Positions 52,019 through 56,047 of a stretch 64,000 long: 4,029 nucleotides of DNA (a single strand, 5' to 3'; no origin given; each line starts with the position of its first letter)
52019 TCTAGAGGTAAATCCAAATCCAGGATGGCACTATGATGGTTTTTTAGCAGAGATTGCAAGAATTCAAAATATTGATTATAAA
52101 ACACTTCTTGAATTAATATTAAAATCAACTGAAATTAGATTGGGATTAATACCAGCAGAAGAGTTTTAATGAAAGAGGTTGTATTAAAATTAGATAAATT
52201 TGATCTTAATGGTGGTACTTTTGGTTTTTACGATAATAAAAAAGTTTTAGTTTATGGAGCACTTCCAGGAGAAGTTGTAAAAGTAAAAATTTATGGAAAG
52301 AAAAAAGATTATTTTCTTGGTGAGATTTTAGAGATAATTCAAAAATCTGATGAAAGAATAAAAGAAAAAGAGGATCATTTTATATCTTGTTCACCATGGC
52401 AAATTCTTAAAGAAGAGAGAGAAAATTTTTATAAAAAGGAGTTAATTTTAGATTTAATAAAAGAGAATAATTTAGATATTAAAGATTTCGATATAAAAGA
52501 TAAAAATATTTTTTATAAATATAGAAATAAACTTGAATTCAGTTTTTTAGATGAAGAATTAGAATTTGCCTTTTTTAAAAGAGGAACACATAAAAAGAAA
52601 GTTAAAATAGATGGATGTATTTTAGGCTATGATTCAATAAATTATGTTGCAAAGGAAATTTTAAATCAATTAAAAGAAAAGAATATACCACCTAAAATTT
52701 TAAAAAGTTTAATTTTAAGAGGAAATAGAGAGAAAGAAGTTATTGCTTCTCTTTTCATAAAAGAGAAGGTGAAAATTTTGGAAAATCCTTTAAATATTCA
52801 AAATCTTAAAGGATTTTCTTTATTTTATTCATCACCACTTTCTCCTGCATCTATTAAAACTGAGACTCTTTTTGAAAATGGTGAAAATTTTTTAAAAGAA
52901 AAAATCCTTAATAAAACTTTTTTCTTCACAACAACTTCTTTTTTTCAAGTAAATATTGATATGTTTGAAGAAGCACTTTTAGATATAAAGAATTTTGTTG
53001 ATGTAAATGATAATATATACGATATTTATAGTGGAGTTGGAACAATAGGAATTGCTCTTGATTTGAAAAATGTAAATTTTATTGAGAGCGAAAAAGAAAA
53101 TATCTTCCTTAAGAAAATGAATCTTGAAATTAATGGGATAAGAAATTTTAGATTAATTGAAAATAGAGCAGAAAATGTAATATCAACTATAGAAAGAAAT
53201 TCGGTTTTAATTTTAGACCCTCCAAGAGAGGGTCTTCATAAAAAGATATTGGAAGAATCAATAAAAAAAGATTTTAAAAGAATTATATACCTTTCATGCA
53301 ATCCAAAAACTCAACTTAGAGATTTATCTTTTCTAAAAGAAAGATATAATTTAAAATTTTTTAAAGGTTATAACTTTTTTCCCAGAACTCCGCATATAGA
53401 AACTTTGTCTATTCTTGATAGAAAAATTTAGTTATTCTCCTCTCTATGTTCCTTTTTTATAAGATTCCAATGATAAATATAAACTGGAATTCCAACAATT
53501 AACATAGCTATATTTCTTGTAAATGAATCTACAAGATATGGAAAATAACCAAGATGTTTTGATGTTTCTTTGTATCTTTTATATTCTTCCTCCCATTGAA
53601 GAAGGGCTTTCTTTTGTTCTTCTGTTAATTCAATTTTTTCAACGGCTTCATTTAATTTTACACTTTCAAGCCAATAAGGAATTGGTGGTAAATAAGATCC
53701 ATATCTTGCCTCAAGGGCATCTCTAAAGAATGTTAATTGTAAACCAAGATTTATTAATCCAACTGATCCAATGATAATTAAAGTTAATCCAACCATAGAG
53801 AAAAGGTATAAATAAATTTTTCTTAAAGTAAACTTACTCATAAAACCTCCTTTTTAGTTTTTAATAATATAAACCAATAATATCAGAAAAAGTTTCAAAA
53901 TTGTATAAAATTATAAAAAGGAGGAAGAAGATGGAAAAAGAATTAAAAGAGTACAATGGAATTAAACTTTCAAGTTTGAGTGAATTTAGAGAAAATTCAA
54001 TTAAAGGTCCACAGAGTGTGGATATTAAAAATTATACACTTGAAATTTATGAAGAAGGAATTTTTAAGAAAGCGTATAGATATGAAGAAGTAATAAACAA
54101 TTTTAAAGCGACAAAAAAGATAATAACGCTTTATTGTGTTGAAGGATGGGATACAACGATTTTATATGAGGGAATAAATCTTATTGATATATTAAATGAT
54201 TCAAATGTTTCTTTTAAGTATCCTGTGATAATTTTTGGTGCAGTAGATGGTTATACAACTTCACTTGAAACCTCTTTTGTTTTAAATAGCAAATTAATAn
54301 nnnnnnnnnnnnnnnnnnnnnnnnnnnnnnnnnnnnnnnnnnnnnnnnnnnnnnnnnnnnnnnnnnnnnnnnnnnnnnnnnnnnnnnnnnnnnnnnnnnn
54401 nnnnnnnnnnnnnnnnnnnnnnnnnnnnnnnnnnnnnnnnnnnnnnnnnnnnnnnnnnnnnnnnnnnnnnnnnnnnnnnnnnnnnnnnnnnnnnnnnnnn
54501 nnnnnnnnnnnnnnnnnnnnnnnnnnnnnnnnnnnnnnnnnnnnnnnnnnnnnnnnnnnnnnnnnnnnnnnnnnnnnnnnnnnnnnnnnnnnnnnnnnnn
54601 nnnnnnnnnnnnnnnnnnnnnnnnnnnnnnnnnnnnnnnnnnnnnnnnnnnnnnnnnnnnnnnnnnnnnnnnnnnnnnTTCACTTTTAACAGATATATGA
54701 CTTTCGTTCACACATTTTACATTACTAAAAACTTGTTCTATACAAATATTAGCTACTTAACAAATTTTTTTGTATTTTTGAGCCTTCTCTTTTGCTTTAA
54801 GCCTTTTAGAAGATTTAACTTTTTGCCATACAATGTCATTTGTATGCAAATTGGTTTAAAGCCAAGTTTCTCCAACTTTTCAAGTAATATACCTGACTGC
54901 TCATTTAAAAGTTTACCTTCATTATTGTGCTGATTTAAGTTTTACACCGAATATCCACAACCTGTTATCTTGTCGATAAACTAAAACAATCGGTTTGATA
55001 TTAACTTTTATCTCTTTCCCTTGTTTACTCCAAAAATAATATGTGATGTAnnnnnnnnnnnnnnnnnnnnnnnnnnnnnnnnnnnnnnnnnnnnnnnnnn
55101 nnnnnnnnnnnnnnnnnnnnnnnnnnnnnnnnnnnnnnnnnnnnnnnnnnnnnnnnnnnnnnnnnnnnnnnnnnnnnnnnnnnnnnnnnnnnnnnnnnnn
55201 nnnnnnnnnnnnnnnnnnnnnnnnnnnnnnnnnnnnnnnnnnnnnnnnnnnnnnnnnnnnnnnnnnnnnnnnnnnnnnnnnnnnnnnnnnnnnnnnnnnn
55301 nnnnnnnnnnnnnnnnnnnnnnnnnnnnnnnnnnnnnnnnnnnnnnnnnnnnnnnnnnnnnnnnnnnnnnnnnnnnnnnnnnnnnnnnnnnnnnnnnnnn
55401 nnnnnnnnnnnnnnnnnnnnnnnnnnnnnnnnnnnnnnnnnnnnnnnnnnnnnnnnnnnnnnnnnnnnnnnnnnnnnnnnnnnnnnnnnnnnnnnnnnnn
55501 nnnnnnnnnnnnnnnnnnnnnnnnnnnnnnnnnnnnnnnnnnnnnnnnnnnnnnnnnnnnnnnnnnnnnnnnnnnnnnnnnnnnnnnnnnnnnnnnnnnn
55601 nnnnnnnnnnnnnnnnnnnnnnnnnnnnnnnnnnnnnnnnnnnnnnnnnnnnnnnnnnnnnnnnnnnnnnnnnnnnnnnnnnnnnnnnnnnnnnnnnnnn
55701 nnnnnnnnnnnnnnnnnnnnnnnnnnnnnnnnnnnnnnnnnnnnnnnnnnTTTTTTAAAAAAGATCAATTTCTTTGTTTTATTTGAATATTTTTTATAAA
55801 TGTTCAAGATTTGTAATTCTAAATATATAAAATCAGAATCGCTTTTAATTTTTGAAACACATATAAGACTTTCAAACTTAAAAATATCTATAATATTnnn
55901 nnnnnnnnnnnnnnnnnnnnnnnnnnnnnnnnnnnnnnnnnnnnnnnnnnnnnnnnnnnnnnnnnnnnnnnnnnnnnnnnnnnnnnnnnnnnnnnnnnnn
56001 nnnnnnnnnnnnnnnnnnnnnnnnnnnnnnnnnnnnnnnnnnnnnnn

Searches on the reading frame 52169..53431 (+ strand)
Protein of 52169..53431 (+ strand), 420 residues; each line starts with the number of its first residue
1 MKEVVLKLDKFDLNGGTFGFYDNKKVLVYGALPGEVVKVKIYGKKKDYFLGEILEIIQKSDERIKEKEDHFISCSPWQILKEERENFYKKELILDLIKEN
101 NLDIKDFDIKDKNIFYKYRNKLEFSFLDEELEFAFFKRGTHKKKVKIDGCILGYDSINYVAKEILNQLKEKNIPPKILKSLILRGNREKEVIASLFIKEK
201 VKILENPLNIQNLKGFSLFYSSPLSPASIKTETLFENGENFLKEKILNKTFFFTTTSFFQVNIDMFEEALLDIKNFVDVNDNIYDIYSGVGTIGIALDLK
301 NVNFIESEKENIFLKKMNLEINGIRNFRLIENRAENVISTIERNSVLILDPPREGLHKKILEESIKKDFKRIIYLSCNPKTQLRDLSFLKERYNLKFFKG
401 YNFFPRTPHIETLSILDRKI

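Call 68: find_homologous_proteins(query=window:52169-53431:+, max_evalue=1e-40)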
Query window:52169-53431:+ (420 aa): 2398 proteins with E <= 1e-40 among 8000 candidates; the best 120 are listed.
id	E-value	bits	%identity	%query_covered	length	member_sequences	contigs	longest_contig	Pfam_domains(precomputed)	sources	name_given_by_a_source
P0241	1.1e-267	906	100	100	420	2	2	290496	PF05958.18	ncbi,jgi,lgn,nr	ncbi:MAG: hypothetical protein QMD25_03995 [Caldisericia bacterium]|jgi:23S rRNA (uracil1939-C5)-met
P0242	2.0e-229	780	84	100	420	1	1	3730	PF05958.18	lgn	-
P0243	2.3e-208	710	76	100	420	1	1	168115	PF05958.18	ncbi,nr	ncbi:MAG: methyltransferase [Caldisericia bacterium]|nr:methyltransferase [Caldisericia bacterium]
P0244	2.8e-204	697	73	100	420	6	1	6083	PF05958.18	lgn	-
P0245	4.2e-203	693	74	100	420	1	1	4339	PF05958.18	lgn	-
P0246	2.0e-197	674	72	100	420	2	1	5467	PF05958.18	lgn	-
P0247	2.4e-186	638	69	100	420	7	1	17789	PF05958.18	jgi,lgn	jgi:23S rRNA (uracil1939-C5)-methyltransferase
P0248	8.9e-184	629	68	100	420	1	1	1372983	PF05958.18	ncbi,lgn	-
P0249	6.5e-156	538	60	100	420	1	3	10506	PF05958.18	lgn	-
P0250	9.6e-145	501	68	79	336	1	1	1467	PF05958.18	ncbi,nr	ncbi:MAG: class I SAM-dependent RNA methyltransferase, partial [Caldisericia bacterium]|nr:class I S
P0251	8.1e-131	455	52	100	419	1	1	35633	PF05958.18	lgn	-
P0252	1.0e-118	415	67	68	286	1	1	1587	-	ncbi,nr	ncbi:MAG: hypothetical protein H5U37_06805, partial [Caldisericia bacterium]|nr:hypothetical protein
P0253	1.1e-107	379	45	99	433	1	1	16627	PF05958.18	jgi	-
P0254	2.5e-103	365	42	100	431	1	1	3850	PF05958.18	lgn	-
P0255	4.3e-102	360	42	100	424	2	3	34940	PF03602.22,PF05958.18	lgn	-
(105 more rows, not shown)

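Call 69: find_encoding_contigs(protein=P0243, flank=10000, max_places=2)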
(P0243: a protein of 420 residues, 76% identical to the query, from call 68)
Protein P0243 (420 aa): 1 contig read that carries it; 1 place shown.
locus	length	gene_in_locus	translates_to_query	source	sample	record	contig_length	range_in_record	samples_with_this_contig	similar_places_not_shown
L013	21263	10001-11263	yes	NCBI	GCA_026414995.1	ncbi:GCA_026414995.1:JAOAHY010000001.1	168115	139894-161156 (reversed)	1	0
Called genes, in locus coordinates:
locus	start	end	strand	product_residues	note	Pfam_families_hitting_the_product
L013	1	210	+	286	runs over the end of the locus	PF03308:MeaB (weak), PF09140:MipZ (faint), PF16575:CLP1_P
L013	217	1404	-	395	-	PF00155:Aminotran_1_2, PF00266:Aminotran_5 (weak), PF01053:Cys_Met_Meta_PP, PF01212:Beta_elim_lyase (weak)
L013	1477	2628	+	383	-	PF00465:Fe-ADH, PF13685:Fe-ADH_2, PF25137:ADH_Fe_C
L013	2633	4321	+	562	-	PF00528:BPD_transp_1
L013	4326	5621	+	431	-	PF00005:ABC_tran, PF13304:AAA_21 (faint), PF09821:AAA_assoc_C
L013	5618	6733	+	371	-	PF01702:TGT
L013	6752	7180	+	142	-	PF13026:DUF3887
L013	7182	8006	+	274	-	PF02517:Rce1-like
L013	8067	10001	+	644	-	PF01209:Ubie_methyltran (weak), PF13489:Methyltransf_23, PF08241:Methyltransf_11, PF08242:Methyltransf_12 (faint), PF13649:Methyltransf_25, PF13847:Methyltransf_31, PF07478:Dala_Dala_lig_C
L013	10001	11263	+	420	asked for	PF05958:tRNA_U5-meth_tr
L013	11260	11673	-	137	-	PF18920:DUF5671 (faint)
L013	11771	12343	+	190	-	PF00174:Oxidored_molyb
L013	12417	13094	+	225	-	PF01386:Ribosomal_L25p, PF14693:Ribosomal_TL5_C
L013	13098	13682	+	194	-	PF01195:Pept_tRNA_hydro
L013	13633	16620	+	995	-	PF17757:UvrB_inter, PF02559:CarD_TRCF_RID, PF00270:DEAD, PF04851:ResIII, PF00271:Helicase_C, PF03461:TRCF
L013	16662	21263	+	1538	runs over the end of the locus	PF01364:Peptidase_C25, PF13205:Big_5, PF09136:Glucodextran_B, PF07833:Cu_amine_oxidN1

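Call 70: find_encoding_contigs(protein=P0248, flank=10000, max_places=2)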
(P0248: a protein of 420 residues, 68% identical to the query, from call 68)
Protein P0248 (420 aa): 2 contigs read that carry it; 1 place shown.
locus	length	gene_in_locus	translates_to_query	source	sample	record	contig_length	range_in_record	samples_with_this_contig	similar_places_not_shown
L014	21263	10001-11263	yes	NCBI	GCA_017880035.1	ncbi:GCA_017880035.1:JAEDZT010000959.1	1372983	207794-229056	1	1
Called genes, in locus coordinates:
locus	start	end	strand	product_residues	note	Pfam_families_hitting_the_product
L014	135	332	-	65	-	PF01022:HTH_5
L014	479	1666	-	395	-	PF00155:Aminotran_1_2, PF00266:Aminotran_5 (weak), PF01053:Cys_Met_Meta_PP, PF01212:Beta_elim_lyase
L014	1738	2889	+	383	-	PF00465:Fe-ADH, PF13685:Fe-ADH_2 (weak), PF25137:ADH_Fe_C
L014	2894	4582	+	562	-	PF00528:BPD_transp_1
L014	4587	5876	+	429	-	PF00005:ABC_tran, PF13304:AAA_21 (faint), PF09821:AAA_assoc_C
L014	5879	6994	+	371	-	PF01702:TGT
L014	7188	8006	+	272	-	PF02517:Rce1-like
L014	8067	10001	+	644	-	PF01209:Ubie_methyltran, PF13489:Methyltransf_23, PF08241:Methyltransf_11, PF08242:Methyltransf_12 (weak), PF13649:Methyltransf_25, PF13847:Methyltransf_31, PF13535:ATP-grasp_4 (faint), PF07478:Dala_Dala_lig_C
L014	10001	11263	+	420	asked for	PF05958:tRNA_U5-meth_tr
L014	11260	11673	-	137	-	PF18920:DUF5671 (faint)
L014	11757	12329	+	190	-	PF00174:Oxidored_molyb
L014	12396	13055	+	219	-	PF01386:Ribosomal_L25p, PF14693:Ribosomal_TL5_C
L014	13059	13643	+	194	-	PF01195:Pept_tRNA_hydro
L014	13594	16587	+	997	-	PF17757:UvrB_inter, PF02559:CarD_TRCF_RID, PF00270:DEAD, PF04851:ResIII, PF00271:Helicase_C, PF03461:TRCF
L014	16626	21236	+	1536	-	PF01364:Peptidase_C25, PF13205:Big_5, PF09136:Glucodextran_B, PF07833:Cu_amine_oxidN1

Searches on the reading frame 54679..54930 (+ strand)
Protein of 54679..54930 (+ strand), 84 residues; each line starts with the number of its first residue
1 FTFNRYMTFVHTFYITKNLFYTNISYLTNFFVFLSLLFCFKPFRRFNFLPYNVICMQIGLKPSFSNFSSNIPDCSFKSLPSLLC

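Call 81: search_protein_families(library=pfam, proteins=[window:54679-54930:+], max_evalue=1)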
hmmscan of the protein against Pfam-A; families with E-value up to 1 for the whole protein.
seq(84 aa): 0 families

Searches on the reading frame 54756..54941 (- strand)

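Call 81: search_protein_families(library=pfam, proteins=[window:54756-54941:-], max_evalue=1)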
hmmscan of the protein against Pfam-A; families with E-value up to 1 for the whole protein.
seq(62 aa): 1 family
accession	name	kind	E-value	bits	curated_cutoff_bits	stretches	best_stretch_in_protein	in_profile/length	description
PF01815.21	Rop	-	0.2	12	25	1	8-26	11-29/57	Rop protein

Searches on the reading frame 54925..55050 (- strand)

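Call 81: search_protein_families(library=pfam, proteins=[window:54925-55050:-], max_evalue=1)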
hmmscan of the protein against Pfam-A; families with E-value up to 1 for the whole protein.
seq(42 aa): 1 family
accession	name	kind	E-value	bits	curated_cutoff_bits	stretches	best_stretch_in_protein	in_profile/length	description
PF19702.4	DUF6200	-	0.1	12.7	26.9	1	12-30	55-73/76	Family of unknown function (DUF6200)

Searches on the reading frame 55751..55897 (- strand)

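Call 81: search_protein_families(library=pfam, proteins=[window:55751-55897:-], max_evalue=1)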
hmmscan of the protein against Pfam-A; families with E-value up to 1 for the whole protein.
seq(49 aa): 1 family
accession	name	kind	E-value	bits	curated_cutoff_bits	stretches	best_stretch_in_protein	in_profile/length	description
PF18093.7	Trm5_N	-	0.086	13.1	22.7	0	16-26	27-37/47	tRNA methyltransferase 5 N-terminal domain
